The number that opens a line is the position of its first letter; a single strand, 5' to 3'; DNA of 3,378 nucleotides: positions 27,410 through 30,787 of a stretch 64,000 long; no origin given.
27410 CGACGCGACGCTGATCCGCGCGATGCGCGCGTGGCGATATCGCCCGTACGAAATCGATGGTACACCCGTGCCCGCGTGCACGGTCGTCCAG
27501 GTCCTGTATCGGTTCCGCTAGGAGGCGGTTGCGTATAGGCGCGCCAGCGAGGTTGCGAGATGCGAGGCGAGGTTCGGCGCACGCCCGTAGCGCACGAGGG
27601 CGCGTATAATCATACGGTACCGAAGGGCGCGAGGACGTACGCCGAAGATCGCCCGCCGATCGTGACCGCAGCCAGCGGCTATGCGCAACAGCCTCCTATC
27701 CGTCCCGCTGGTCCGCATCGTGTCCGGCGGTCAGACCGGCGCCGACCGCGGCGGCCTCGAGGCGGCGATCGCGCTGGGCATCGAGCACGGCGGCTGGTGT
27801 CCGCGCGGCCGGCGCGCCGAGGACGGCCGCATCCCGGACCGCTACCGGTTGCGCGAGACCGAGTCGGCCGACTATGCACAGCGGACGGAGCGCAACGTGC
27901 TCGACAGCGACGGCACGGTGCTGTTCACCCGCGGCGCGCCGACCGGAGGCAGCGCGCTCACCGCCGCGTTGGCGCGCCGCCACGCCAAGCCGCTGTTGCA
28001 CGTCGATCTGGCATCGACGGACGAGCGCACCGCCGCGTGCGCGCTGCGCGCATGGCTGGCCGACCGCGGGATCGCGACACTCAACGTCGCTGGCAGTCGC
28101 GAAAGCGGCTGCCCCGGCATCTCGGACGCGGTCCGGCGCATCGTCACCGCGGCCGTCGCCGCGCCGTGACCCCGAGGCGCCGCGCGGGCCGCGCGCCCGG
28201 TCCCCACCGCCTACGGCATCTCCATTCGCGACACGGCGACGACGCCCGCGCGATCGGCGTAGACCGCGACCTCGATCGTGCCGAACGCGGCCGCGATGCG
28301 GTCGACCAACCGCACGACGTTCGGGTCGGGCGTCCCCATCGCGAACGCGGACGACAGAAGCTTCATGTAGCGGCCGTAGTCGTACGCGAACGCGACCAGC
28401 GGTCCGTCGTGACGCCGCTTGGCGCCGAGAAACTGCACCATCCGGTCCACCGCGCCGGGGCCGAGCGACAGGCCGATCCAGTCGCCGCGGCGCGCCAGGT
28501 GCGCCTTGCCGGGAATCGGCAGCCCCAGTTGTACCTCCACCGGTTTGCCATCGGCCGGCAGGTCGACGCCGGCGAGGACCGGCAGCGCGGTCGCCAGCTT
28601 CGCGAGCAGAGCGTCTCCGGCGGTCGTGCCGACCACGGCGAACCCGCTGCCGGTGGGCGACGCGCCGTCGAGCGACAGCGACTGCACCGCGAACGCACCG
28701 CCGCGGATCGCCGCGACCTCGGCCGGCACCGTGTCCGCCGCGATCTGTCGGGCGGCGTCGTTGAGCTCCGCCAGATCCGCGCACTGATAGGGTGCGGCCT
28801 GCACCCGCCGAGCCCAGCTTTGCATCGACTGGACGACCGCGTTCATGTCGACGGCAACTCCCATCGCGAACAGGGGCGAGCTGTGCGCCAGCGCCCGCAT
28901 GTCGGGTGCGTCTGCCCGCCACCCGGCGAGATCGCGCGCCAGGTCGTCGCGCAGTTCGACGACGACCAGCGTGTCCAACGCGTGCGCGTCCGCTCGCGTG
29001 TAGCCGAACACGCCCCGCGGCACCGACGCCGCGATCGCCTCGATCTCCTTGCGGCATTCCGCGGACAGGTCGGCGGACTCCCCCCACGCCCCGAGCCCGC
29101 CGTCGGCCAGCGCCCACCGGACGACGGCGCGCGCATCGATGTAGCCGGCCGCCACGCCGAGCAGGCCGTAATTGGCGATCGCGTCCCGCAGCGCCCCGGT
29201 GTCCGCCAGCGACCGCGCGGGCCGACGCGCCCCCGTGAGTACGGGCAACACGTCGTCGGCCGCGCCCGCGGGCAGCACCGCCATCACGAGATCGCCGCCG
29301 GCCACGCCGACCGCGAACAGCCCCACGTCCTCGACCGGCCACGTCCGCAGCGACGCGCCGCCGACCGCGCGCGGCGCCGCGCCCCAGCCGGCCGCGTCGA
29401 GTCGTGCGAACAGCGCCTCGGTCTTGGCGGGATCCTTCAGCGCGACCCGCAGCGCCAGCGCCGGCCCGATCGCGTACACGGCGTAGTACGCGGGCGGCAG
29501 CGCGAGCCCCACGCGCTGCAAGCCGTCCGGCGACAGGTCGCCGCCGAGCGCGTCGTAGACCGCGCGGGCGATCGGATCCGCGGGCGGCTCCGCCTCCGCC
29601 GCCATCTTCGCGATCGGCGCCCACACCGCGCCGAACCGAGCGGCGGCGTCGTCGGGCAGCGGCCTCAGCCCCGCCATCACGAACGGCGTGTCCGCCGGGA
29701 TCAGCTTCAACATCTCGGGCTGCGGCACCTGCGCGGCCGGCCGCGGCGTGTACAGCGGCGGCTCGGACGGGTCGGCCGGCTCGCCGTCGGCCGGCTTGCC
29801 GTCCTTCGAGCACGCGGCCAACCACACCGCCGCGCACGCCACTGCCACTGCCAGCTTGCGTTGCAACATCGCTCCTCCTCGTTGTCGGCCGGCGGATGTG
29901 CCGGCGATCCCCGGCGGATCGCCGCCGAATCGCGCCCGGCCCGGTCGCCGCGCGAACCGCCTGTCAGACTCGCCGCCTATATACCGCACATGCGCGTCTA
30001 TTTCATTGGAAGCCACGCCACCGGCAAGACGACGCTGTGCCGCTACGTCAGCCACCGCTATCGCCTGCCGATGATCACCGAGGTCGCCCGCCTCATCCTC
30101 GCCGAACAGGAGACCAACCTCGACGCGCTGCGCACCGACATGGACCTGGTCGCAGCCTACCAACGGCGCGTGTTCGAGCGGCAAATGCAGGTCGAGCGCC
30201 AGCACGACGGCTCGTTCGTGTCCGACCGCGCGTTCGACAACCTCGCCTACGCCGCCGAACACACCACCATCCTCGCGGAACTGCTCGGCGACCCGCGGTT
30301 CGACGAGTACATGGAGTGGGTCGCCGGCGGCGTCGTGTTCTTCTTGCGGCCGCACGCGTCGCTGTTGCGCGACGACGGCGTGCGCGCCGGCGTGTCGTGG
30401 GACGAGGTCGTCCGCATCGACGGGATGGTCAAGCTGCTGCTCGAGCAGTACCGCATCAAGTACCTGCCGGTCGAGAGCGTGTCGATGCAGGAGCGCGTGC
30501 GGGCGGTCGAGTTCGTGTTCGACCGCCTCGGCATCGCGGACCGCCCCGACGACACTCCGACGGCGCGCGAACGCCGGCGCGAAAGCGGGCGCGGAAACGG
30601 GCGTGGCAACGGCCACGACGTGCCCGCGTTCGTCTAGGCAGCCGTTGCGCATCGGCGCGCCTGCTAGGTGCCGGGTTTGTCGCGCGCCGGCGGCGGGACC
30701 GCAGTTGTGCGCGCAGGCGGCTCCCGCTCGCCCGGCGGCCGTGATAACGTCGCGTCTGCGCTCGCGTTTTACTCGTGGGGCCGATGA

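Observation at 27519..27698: Best-preserved copy of a ~176-bp MITE-like element with 21-bp TIRs and TA flanks (family present at least 3-4 times in 64 kb)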

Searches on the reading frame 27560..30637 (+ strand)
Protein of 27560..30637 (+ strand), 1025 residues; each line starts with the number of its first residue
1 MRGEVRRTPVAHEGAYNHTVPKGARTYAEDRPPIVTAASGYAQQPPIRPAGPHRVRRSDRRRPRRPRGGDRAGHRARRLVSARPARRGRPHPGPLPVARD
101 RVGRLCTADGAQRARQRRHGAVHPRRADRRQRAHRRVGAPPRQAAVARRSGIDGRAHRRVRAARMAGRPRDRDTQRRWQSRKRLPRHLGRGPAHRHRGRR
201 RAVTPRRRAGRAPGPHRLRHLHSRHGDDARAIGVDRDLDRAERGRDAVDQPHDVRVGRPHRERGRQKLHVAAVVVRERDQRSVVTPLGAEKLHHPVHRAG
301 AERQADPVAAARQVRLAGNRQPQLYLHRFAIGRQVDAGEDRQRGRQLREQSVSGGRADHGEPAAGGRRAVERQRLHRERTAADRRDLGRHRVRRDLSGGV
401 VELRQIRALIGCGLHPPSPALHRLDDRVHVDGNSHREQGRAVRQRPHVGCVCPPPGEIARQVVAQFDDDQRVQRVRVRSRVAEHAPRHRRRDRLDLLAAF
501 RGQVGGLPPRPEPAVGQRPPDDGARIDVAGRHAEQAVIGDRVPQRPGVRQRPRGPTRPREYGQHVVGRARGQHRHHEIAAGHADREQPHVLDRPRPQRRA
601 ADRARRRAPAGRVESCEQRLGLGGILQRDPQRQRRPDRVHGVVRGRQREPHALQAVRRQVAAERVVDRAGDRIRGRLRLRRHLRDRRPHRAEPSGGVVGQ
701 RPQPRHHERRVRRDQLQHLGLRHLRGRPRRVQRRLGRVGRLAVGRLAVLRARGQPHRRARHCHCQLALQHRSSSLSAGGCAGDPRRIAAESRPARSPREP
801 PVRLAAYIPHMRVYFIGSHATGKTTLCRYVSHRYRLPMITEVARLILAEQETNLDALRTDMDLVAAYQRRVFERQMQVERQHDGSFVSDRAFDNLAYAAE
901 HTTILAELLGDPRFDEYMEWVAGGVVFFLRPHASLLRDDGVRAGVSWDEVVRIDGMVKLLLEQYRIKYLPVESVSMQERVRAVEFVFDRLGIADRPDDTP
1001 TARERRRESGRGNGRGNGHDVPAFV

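Call 37: search_protein_families(library=pfam, proteins=[window:27560-30637:+], max_evalue=0.001)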
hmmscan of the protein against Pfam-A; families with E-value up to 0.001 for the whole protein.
window:27560-30637:+ (1025 aa): 1 family
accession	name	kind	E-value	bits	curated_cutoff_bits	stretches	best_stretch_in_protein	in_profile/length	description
PF13521.12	AAA_28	-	3.2e-15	57.2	27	1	812-979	1-164/164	AAA domain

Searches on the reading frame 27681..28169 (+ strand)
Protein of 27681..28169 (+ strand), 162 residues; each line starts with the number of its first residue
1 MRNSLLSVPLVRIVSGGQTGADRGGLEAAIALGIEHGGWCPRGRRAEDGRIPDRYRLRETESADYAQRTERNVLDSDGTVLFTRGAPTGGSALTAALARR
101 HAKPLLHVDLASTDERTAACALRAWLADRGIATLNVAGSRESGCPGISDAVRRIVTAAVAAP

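Call 37: search_protein_families(library=pfam, proteins=[window:27681-28169:+], max_evalue=0.001)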
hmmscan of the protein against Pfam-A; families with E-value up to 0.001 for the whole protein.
window:27681-28169:+ (162 aa): 1 family
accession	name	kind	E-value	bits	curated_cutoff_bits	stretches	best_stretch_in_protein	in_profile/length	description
PF12694.12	cpYpsA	-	9.5e-58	194.5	26.2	1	13-157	1-143/145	Circularly permutated YpsA SLOG family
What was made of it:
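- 27681..27683 (+): ATG start of cpYpsA (27681-28169), inside the right terminal repeat. The element encodes the first six residues, MRNSLL. The Pfam cpYpsA domain starts at residue 13 (call 37).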

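Call 49: find_encoding_contigs(protein=window:27681-28169:+, flank=10000, max_places=6)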
Protein window:27681-28169:+ (162 aa): no gene with exactly this product is on record in the collection.
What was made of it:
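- The Logan assembly did not return that gene (call 49).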

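Call 60: find_homologous_proteins(query=window:27681-28166:+, max_evalue=1e-30)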
Query window:27681-28166:+ (162 aa): 5716 proteins with E <= 1e-30 among 8000 candidates; the best 120 are listed.
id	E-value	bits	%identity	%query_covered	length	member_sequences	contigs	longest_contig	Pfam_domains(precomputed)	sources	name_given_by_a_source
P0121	2.9e-98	344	100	100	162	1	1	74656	PF12694.13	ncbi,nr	ncbi:MAG: molybdenum cofactor carrier [Deltaproteobacteria bacterium]|nr:MAG: molybdenum cofactor ca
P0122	3.1e-69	249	75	95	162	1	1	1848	PF12694.13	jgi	jgi:hypothetical protein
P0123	5.5e-68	245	75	96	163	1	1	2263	PF12694.13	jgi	-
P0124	8.7e-67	242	75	93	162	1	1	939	PF12694.13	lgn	-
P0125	3.5e-65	236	75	90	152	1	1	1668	PF12694.13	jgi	-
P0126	2.3e-64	234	70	97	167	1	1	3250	PF12694.13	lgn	-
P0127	3.7e-64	233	73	93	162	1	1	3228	PF12694.13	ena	-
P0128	1.4e-63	231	71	95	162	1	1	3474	PF12694.13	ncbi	-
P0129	1.6e-63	231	71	94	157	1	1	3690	PF12694.13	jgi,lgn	jgi:hypothetical protein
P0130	4.8e-62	226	70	96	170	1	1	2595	PF12694.13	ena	-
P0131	7.3e-62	226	66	96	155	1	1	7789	PF12694.13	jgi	jgi:hypothetical protein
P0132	1.1e-61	225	67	98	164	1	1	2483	PF12694.13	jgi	jgi:hypothetical protein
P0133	3.6e-60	220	73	93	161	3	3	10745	PF12694.13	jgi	jgi:hypothetical protein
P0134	4.8e-60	220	69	98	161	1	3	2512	PF12694.13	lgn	-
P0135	6.2e-60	219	69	95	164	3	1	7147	PF12694.13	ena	-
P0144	6.8e-59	216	73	88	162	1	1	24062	PF12694.13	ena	-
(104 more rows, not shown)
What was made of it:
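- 27681..27683 (+): The public annotation of the genome uses this start (P0121, 162 aa, 100% identical, call 60).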

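Call 62: find_encoding_contigs(protein=P0128, flank=5000, max_places=3)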
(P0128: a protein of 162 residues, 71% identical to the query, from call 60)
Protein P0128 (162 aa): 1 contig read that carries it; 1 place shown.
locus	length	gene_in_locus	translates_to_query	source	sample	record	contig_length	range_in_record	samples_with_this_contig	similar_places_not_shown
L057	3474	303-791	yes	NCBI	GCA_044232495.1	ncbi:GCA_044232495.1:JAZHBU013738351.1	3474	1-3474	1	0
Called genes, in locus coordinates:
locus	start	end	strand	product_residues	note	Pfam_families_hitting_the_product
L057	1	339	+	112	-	?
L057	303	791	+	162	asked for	PF12694:cpYpsA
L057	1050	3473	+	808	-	?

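Call 63: find_encoding_contigs(protein=P0123, flank=5000, max_places=3)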
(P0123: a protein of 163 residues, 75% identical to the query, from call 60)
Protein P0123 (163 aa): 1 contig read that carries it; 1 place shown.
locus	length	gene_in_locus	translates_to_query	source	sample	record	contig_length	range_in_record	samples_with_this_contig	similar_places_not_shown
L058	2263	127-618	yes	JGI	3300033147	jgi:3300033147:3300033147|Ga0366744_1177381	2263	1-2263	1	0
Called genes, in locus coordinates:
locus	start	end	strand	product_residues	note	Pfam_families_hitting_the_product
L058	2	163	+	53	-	?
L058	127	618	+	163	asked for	PF12694:cpYpsA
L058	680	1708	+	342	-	PF03370:CBM_21 (weak)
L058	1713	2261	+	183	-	?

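Call 70: find_encoding_contigs(protein=P0144, flank=10000, max_places=3)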
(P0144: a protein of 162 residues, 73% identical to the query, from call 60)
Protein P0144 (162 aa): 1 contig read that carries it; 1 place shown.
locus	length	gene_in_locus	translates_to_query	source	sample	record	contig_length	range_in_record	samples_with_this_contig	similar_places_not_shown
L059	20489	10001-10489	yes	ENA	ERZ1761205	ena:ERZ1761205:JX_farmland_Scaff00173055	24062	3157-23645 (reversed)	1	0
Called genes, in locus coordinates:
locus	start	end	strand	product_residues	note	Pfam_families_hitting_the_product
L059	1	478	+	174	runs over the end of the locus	-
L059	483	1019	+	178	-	-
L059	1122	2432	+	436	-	-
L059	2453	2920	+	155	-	-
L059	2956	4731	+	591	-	PF00501:AMP-binding, PF23562:AMP-binding_C_3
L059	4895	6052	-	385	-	PF13505:OMP_b-brl, PF05359:DUF748 (faint), PF00691:OmpA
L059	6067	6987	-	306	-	PF04338:DUF481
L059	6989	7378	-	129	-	PF01741:MscL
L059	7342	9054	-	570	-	PF01839:FG-GAP (faint), PF13517:FG-GAP_3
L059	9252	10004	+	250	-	-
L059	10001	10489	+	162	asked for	PF12694:cpYpsA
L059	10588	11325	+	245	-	PF07238:PilZ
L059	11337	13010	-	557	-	-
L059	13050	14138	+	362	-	PF00248:Aldo_ket_red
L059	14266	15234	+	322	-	-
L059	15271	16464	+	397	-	PF01571:GCV_T, PF08669:GCV_T_C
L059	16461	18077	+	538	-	PF00070:Pyr_redox (faint), PF00890:FAD_binding_2 (faint), PF01134:GIDA (faint), PF01266:DAO, PF01946:Thi4 (weak), PF12831:FAD_oxidored (weak), PF01593:Amino_oxidase, PF13450:NAD_binding_8, +2 more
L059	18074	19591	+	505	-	PF00070:Pyr_redox (faint), PF00890:FAD_binding_2 (faint), PF01266:DAO, PF01593:Amino_oxidase, PF03486:HI0933_like (faint), PF07992:Pyr_redox_2 (faint), PF13450:NAD_binding_8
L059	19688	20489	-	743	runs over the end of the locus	-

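Call 71: find_encoding_contigs(protein=P0133, flank=10000, max_places=4)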
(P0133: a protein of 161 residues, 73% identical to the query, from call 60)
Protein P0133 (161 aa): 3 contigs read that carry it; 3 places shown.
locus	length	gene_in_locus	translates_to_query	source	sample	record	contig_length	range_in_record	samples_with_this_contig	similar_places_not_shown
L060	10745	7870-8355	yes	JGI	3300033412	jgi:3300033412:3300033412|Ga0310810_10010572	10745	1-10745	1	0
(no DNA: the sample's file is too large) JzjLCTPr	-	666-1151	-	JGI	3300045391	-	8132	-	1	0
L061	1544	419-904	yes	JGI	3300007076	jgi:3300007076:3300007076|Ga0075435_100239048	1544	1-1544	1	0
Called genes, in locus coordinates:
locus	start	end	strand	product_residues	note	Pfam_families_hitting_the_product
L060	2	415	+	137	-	?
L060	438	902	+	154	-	-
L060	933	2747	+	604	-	PF00501:AMP-binding, PF23562:AMP-binding_C_3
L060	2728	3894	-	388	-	PF13505:OMP_b-brl, PF05359:DUF748 (faint), PF00691:OmpA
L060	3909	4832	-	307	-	PF04338:DUF481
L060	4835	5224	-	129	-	PF01741:MscL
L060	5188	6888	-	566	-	PF01839:FG-GAP (faint), PF13517:FG-GAP_3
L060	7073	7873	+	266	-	PF13948:DUF4215 (weak)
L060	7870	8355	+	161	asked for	PF12694:cpYpsA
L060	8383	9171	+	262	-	PF07238:PilZ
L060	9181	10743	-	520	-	?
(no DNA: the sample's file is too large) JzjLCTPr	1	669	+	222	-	?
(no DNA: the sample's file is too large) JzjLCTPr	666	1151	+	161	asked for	PF12694:cpYpsA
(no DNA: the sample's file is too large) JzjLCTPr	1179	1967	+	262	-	PF07238:PilZ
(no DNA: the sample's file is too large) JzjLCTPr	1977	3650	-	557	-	-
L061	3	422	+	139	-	PF13948:DUF4215 (weak)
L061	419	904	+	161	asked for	PF12694:cpYpsA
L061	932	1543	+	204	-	?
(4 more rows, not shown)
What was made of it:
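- L059, L060 and L061 have the upstream gene overlapping cpYpsA by 4 nt (calls 70, 71).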

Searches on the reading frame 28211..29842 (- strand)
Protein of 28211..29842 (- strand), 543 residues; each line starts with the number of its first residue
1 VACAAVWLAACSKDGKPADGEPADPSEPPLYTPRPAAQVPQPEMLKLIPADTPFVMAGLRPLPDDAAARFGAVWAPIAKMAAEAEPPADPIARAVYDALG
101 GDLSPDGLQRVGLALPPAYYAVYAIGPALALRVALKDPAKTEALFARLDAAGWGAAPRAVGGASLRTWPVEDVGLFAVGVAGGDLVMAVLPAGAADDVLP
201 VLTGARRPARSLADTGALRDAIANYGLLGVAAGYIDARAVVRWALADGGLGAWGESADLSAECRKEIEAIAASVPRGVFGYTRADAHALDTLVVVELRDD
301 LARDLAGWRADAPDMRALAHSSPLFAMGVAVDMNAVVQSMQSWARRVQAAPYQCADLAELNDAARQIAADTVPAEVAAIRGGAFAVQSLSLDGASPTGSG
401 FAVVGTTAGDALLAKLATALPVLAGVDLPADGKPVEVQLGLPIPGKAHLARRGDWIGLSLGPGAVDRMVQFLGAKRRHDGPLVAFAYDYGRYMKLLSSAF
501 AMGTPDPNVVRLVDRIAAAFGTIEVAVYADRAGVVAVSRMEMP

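Call 84: search_protein_families(library=pfam, proteins=[window:28211-29842:-], max_evalue=0.00001)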
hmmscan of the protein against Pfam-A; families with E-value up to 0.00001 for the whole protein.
window:28211-29842:- (543 aa): 0 families

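Call 87: search_protein_families(library=ncbifam, proteins=[window:28211-29842:-], max_evalue=0.001)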
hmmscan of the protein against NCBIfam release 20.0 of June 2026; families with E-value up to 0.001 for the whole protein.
window:28211-29842:- (543 aa): 0 families

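Call 88: search_protein_families(library=padloc, proteins=[window:28211-29842:-], max_evalue=0.001)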
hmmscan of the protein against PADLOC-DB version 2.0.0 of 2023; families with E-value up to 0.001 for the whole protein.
window:28211-29842:- (543 aa): 0 families

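Call 90: search_solved_structures(query=window:28214-29842:-, max_evalue=1)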
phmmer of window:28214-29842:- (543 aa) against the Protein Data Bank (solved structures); distinct sequences matched with E-value up to 1: 0.

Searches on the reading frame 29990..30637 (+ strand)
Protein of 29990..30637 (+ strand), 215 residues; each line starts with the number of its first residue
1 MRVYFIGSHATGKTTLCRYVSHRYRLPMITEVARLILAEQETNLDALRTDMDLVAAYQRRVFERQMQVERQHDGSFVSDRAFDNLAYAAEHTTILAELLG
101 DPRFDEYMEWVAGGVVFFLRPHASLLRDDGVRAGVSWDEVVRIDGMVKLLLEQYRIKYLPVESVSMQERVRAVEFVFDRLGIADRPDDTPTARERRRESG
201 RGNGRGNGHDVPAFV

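Call 84: search_protein_families(library=pfam, proteins=[window:29990-30637:+], max_evalue=0.00001)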
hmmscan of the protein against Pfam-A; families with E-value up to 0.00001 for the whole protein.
window:29990-30637:+ (215 aa): 1 family
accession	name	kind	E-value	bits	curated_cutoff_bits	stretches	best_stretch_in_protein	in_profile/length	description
PF13521.12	AAA_28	-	1.7e-16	61.3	27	1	2-169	1-164/164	AAA domain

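Call 87: search_protein_families(library=ncbifam, proteins=[window:29990-30637:+], max_evalue=0.001)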
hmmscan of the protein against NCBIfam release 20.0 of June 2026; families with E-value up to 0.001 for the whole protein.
window:29990-30637:+ (215 aa): 1 family
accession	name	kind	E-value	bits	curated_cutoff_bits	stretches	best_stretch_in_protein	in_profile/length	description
TIGR01526.1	nadR_NMN_Atrans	equivalog_domain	0.00049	19.4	341.15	1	2-169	164-324/325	nicotinamide-nucleotide adenylyltransferase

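Call 88: search_protein_families(library=padloc, proteins=[window:29990-30637:+], max_evalue=0.001)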
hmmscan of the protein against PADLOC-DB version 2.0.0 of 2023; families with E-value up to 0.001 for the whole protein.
window:29990-30637:+ (215 aa): 0 families
